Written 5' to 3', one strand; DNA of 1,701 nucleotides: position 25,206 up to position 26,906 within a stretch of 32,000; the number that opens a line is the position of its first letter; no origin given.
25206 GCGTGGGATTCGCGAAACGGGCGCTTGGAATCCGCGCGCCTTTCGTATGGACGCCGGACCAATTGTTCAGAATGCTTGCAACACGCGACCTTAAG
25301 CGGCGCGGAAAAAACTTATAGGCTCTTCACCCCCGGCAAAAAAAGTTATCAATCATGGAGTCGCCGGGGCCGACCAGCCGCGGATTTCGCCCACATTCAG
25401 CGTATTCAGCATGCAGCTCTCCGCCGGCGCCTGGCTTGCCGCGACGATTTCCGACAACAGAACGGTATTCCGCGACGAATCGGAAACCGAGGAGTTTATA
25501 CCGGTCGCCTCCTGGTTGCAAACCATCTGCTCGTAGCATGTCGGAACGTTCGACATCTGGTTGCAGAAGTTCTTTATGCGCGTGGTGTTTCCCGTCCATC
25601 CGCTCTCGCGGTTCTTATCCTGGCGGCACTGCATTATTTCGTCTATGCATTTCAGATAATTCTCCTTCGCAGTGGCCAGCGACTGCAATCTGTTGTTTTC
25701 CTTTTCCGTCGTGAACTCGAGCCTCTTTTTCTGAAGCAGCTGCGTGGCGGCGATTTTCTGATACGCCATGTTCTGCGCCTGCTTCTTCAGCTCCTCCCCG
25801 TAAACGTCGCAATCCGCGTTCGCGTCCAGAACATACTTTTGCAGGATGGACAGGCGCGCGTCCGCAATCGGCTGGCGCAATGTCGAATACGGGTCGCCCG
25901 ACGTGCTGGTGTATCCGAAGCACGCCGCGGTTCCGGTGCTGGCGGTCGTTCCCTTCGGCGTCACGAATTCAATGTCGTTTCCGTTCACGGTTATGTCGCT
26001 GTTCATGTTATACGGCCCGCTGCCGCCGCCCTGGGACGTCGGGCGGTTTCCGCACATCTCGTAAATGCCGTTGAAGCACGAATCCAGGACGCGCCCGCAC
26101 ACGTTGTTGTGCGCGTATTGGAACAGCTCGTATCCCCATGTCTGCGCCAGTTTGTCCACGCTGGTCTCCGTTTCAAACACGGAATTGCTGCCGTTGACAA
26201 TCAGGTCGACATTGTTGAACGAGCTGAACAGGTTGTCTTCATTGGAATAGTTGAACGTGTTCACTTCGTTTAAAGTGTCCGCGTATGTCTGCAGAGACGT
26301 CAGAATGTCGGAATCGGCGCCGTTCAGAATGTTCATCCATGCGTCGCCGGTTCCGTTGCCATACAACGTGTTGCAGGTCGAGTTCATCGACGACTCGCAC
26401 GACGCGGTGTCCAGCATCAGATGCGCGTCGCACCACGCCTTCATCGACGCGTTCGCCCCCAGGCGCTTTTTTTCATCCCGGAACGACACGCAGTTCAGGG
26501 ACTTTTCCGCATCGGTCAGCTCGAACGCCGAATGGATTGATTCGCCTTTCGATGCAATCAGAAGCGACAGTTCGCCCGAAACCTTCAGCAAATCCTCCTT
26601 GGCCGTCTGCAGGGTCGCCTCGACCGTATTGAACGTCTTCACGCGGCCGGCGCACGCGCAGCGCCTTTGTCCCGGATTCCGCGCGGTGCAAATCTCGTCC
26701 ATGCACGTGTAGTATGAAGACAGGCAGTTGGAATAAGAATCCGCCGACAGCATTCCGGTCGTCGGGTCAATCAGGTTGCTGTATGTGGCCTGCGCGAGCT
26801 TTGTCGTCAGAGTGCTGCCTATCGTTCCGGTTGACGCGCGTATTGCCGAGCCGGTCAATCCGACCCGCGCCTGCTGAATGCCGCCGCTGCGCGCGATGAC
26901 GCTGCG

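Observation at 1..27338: A family of secreted cysteine-rich proteins recurs at four loci within 32 kb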

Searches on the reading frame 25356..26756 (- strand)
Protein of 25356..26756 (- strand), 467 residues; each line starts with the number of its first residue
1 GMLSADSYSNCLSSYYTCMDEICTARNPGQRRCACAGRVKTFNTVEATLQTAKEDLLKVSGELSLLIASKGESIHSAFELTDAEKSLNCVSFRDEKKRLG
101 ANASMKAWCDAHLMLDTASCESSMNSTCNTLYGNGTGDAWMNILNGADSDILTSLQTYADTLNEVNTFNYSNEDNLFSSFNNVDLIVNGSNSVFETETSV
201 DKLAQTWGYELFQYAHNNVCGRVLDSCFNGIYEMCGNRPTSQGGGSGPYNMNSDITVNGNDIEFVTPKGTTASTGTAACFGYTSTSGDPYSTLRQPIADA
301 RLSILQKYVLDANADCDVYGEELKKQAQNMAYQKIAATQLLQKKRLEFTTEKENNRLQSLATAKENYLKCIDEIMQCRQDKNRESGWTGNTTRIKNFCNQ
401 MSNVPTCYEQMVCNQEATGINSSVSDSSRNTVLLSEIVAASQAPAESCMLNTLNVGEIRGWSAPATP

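Call 29: search_solved_structures(query=A1, max_evalue=1)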
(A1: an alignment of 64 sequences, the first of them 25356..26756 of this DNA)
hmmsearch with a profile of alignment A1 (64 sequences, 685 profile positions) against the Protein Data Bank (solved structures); distinct sequences matched with E-value up to 1: 0.

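Call 34: predict_structure(alignment_id=A1)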
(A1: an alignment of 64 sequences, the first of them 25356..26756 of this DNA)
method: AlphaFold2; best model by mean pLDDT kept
length: 467 residues; sequences in the alignment: 64
mean_pLDDT: 75.2   pTM: 0.52
mean pLDDT of the five models: 75.2, 73.7, 71.3, 70.0, 69.9
residues with pLDDT >= 90: 59; 70-90: 295; 50-70: 58; < 50: 55
segments of 3 or more residues with pLDDT < 50: 161-201, 267-269
pLDDT, mean of each block of 10 residues (from residue 1): 76 91 69 73 74 76 73 54 76 85 84 84 87 77 62 52 39 38 39 42 66 87 81 71 71 74 59 65 81 80 88 85 82 80 82 89 93 93 90 91 90 87 72 85 78 82 85
secondary structure, 60 per line:
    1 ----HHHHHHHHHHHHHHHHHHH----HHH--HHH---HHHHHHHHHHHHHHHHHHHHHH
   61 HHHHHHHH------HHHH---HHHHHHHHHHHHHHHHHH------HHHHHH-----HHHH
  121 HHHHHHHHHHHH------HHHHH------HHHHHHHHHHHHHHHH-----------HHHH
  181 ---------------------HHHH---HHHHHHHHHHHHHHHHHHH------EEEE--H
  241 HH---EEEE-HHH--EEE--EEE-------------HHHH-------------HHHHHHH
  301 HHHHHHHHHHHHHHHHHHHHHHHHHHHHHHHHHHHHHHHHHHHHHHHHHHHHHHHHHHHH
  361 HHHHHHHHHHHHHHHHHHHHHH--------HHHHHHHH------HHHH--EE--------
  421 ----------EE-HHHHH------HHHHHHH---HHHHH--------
elements in order: H5-23 H39-68 H75-78 H82-99 H106-111 H117-132 H139-143 H150-165 H177-180 H202-205 H209-227 E234-237 E246-249 E256-258 E261-263 H277-280 H294-382 H391-398 H405-408 H434-438 H445-451 H455-459

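Call 39: fold_search(model_id=the predicted structure, library=pdb)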
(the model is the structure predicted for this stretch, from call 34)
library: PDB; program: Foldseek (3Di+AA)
matches with E <= 10: 14; with E <= 0.001: 0
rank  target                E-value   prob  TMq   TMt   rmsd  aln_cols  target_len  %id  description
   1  7n6g_3M               1.5e+00  0.09  0.17  0.20  43.3       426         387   12  C1 of central pair (released 2022-05-18)
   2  7n6g_3R               1.5e+00  0.10  0.16  0.21  44.6       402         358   14  C1 of central pair (released 2022-05-18)
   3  7n6g_3N               1.7e+00  0.08  0.17  0.19  43.4       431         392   12  C1 of central pair (released 2022-05-18)
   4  7zr1_C                2.0e+00  0.04  0.12  0.08  80.2       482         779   11  Chaetomium thermophilum Mre11-Rad50-Nbs1 complex bound to ATPyS (composite structure) (released 2023-01-11)
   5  7sqc_1K               2.7e+00  0.08  0.16  0.21  42.8       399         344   14  Ciliary C1 central pair apparatus isolated from Chlamydomonas reinhardtii (released 2022-04-13)
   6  6h2x                  3.7e+00  0.02  0.09  0.12  56.0       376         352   12  MukB coiled-coil elbow from E. coli (released 2019-03-06)
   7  8glv_Mm               3.9e+00  0.03  0.12  0.02  57.7       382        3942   12  96-nm repeat unit of doublet microtubules from Chlamydomonas reinhardtii flagella (released 2023-05-31)
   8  8glv_Em               4.6e+00  0.04  0.14  0.13  22.1       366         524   13  96-nm repeat unit of doublet microtubules from Chlamydomonas reinhardtii flagella (released 2023-05-31)
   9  7k5b_B                4.8e+00  0.02  0.11  0.02  53.9       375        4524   15  Structure of outer-arm dynein bound to microtubule doublet in microtubule binding state 2 (MTBS-2) (released 2021-09-29)
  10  8bx8_B                5.3e+00  0.02  0.11  0.02  51.4       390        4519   15  In situ outer dynein arm from Chlamydomonas reinhardtii in the post-power stroke state (released 2023-05-10)
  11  7rtv_A                7.9e+00  0.01  0.10  0.12  35.5       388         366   13  Cryo-EM structure of monomeric TTYH2 (released 2021-09-22)
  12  5lm2_A                8.3e+00  0.04  0.16  0.22  34.0       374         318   12  Crystal Structure of HD-PTP phosphatase (released 2016-11-30)
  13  5lm1_A                8.3e+00  0.03  0.14  0.19  35.4       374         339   14  Crystal Structure of HD-PTP phosphatase in complex with UBAP1 (released 2016-11-30)
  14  6sue_A                9.6e+00  0.02  0.11  0.03  46.8       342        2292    8  Structure of Photorhabdus luminescens Tc holotoxin pore, Mutation TccC3-D651A (released 2019-11-06)

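Call 48: find_related_loci(query=A1, collection=genome_contigs, flank=10000)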
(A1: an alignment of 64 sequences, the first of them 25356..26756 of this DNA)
Query A1 (467 aa) in genome_contigs; peptide patterns used: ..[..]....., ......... (x = any residue, [..] = any of these).
502 stretches matched a pattern; 284 encode a relative of the query (tblastn E <= 1e-3); the best 80 are kept; 80 distinct loci.
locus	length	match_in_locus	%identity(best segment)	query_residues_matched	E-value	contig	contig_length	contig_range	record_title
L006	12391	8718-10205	70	1-467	0e+0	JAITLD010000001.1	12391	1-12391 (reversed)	MAG: Rickettsiales bacterium isolate Pcl387_bin88 k119_3113169, whole genome shotgun sequence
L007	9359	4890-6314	67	1-465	0e+0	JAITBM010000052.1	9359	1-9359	MAG: Rickettsiales bacterium isolate Ncb351_bin87 k119_4687964, whole genome shotgun sequence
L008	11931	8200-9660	66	1-467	0e+0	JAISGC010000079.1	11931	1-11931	MAG: Rickettsiales bacterium isolate Gx485_bin8 k119_5598830, whole genome shotgun sequence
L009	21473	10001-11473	56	1-461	2e-166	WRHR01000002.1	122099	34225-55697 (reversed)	MAG: Alphaproteobacteria bacterium isolate Nt197P3bin125 Ga0082212_10000107, whole genome shotgun sequence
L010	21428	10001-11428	55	1-467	1e-162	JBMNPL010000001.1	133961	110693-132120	MAG: Alphaproteobacteria bacterium isolate SBF912SR1HQ0037 scaffold_258_c1, whole genome shotgun sequence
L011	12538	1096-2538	56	1-464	8e-162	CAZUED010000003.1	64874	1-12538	MAG TPA_asm: uncultured Muribaculaceae bacterium isolate SRP192927_co1_66 genome assembly, contig: NODE_519_length_64874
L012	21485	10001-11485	54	1-461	3e-158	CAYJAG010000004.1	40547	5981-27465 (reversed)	MAG TPA_asm: uncultured Muribaculaceae bacterium isolate ERP122455_co3_13 genome assembly, contig: NODE_18_length_40547_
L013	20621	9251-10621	55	1-445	5e-151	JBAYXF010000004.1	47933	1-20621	MAG: Alphaproteobacteria bacterium isolate SO_2017_CLC_121 scaffold_627_c1_PH3_2017, whole genome shotgun sequence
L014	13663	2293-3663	54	1-445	6e-150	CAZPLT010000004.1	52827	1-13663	MAG TPA_asm: uncultured Muribaculaceae bacterium isolate SRP192927_co1_307 genome assembly, contig: NODE_815_length_5282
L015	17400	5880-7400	50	1-464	2e-147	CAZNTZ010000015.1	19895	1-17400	MAG TPA_asm: uncultured Muribaculaceae bacterium isolate SRP192927_co1_972 genome assembly, contig: NODE_5441_length_198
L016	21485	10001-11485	50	1-461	5e-146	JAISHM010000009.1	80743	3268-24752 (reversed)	MAG: Rickettsiales bacterium isolate Hm464_bin176 k119_2306091, whole genome shotgun sequence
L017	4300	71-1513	50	1-463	3e-148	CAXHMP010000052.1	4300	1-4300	MAG: uncultured Alphaproteobacteria bacterium isolate ena-SAMPLE-TAB-22-03-2024-10:43:23:853-115553 genome assembly, con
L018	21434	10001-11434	51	1-461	3e-143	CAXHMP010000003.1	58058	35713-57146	MAG: uncultured Alphaproteobacteria bacterium isolate ena-SAMPLE-TAB-22-03-2024-10:43:23:853-115553 genome assembly, con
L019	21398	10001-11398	50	1-439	3e-142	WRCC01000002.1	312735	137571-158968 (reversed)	MAG: Alphaproteobacteria bacterium isolate Lab288P3bin109 Ga0123353_10000004, whole genome shotgun sequence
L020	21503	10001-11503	47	1-462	3e-139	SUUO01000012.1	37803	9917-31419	MAG: Alphaproteobacteria bacterium isolate SIG48 NODE_5859_length_37803_cov_2.126951, whole genome shotgun sequence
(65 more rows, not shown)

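Call 61: search_protein_families(library=pfam, alignment_id=A1, max_evalue=0.01)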
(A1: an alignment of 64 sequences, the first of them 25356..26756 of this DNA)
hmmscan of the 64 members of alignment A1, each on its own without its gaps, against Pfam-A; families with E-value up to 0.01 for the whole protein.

A. member 1, window:25356-26756:- (467 aa): 1 family
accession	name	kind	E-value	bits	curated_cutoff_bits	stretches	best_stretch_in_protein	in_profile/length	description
PF13742.12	tRNA_anti_2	-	0.0018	18.9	27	1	44-101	9-64/95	OB-fold nucleic acid binding domain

B. families by the number of members that match (of 64 scanned): 6 families
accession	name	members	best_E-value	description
PF13742.12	tRNA_anti_2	3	0.0018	OB-fold nucleic acid binding domain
PF14656.11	RAB3GAP2_C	1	0.0027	Rab3 GTPase-activating protein regulatory subunit C-terminus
PF10281.14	Ish1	1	0.0058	Putative nuclear envelope organisation protein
PF12662.13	cEGF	1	0.0068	Complement Clr-like EGF-like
PF22251.1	PFF1_TM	1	0.0092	Vacuolar membrane protease, transmembrane domain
PF07165.16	DUF1397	1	0.0099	Protein of unknown function (DUF1397)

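Call 64: search_protein_families(library=pfam, proteins=[L013:14666-15124:+], max_evalue=0.5)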
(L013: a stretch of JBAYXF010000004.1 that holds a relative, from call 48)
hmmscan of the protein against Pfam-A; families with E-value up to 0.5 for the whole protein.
L013:14666-15124:+ (152 aa): 3 families
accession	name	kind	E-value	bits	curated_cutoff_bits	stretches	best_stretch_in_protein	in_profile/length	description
PF07963.17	N_methyl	-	0.0006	19.7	21.2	1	1-27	1-27/27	Prokaryotic N-terminal methylation motif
PF08805.16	PilS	-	0.014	15.9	22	1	42-77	7-42/138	PilS N terminal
PF05307.16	Bundlin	-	0.025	15.3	22.3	1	49-79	19-49/151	Bundlin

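Call 73: fold_search(model_id=the predicted structure, library=viral)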
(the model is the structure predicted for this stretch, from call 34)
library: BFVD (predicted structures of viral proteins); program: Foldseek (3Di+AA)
matches with E <= 10: 55; with E <= 0.001: 0
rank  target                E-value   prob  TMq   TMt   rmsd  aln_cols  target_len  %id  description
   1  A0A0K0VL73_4          7.1e-01  0.13  0.18  0.07  50.1       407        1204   10  Wsv360-like protein [Metopaulias depressus WSSV-like virus]
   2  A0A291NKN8            1.1e+00  0.08  0.12  0.06  47.7       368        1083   11  Tail fiber protein [Salmonella phage SP01]
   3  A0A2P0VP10            1.1e+00  0.06  0.12  0.12  45.2       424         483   10  Uncharacterized protein [Tetraselmis virus 1]
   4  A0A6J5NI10            1.2e+00  0.06  0.11  0.12  52.2       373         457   10  Uncharacterized protein [uncultured Caudovirales phage]
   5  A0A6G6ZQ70            1.4e+00  0.05  0.13  0.09  38.1       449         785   12  (no name in the UniProt tables at hand)
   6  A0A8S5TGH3            1.5e+00  0.03  0.10  0.06  59.4       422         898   12  STRUCTURAL MAINTENANCE OF CHROMOSOMES PROTEIN [Myoviridae sp. ctIty1]
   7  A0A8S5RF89            1.8e+00  0.06  0.14  0.07  40.0       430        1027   10  Major tail protein [virus sp. ctL1g6]
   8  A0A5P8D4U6            1.8e+00  0.03  0.10  0.06  40.0       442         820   12  (no name in the UniProt tables at hand)
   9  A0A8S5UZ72            2.2e+00  0.08  0.16  0.12  23.0       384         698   11  Spherulation-specific family 4 [Siphoviridae sp. ctPNJ4]
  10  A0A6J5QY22            2.4e+00  0.08  0.15  0.12  56.9       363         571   12  DNA transfer protein [uncultured Caudovirales phage]
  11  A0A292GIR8            2.4e+00  0.03  0.09  0.04  57.8       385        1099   12  (no name in the UniProt tables at hand)
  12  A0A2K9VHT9            3.0e+00  0.04  0.11  0.04  39.8       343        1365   10  Tail fiber protein [Pseudomonas phage Littlefix]
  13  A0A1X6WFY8            3.3e+00  0.04  0.11  0.19  34.8       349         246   12  (no name in the UniProt tables at hand)
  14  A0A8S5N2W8            3.5e+00  0.04  0.14  0.10  30.9       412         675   13  Chromosome partition protein [Siphoviridae sp. ctv0N24]
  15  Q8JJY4                3.5e+00  0.03  0.10  0.08  55.5       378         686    9  Putative myosine-like protein [Spodoptera frugiperda ascovirus 1a]
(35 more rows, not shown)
